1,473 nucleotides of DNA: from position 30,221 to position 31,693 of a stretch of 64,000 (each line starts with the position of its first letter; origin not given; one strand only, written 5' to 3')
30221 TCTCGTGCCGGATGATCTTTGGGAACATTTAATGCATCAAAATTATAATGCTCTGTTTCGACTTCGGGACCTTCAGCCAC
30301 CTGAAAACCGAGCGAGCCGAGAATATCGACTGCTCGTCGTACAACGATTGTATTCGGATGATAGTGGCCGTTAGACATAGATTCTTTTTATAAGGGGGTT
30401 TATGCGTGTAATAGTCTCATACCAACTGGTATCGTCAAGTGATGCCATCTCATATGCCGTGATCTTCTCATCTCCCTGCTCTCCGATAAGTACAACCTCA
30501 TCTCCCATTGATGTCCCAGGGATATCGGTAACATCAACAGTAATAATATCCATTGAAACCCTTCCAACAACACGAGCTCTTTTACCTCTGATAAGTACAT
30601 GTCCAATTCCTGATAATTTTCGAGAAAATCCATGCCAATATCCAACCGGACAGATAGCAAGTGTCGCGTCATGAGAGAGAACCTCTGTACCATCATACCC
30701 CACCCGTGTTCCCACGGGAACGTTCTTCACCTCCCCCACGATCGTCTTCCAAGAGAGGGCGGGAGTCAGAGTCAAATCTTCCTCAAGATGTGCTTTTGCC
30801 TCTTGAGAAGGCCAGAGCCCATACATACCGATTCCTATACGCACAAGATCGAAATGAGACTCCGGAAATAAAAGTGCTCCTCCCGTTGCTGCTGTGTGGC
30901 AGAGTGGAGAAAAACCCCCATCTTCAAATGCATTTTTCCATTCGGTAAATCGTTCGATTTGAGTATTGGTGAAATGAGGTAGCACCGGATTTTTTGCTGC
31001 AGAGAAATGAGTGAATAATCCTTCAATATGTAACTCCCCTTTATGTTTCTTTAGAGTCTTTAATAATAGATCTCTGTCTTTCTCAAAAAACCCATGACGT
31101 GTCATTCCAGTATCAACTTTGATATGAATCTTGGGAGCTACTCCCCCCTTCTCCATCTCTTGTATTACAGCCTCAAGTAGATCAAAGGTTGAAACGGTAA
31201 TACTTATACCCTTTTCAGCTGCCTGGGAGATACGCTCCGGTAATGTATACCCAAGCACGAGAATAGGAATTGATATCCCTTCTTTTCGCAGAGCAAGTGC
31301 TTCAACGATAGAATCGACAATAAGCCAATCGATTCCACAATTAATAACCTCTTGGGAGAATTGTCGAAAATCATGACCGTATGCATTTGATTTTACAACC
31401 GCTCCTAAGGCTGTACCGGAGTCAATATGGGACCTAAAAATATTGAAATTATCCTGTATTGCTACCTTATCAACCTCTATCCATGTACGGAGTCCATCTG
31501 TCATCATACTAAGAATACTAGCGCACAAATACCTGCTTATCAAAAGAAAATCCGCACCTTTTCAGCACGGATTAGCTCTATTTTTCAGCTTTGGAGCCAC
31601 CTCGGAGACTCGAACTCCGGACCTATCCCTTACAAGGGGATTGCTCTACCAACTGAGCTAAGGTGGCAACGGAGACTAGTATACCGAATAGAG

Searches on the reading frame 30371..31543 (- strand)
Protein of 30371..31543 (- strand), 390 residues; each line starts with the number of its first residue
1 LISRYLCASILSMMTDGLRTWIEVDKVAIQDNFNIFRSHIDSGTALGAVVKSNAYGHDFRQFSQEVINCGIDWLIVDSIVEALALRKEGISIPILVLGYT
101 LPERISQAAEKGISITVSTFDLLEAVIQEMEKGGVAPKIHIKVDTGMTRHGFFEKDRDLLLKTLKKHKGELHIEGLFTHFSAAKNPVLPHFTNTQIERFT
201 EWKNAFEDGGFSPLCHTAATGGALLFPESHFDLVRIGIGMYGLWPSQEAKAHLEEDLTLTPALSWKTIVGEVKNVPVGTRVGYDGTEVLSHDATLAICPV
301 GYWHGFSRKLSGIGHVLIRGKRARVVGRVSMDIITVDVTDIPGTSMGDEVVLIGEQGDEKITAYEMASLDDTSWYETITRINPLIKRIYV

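Call 7: search_protein_families(library=pfam, proteins=[window:30371-31543:-], max_evalue=0.001)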
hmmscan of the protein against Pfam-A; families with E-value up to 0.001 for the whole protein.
window:30371-31543:- (390 aa): 2 families
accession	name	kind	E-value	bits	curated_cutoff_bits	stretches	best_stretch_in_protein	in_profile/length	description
PF01168.26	Ala_racemase_N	-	1.9e-56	191.7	24.1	1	24-243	1-218/220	Alanine racemase, N-terminal domain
PF00842.27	Ala_racemase_C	-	2.3e-36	124.6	25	1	262-389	1-127/127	Alanine racemase, C-terminal domain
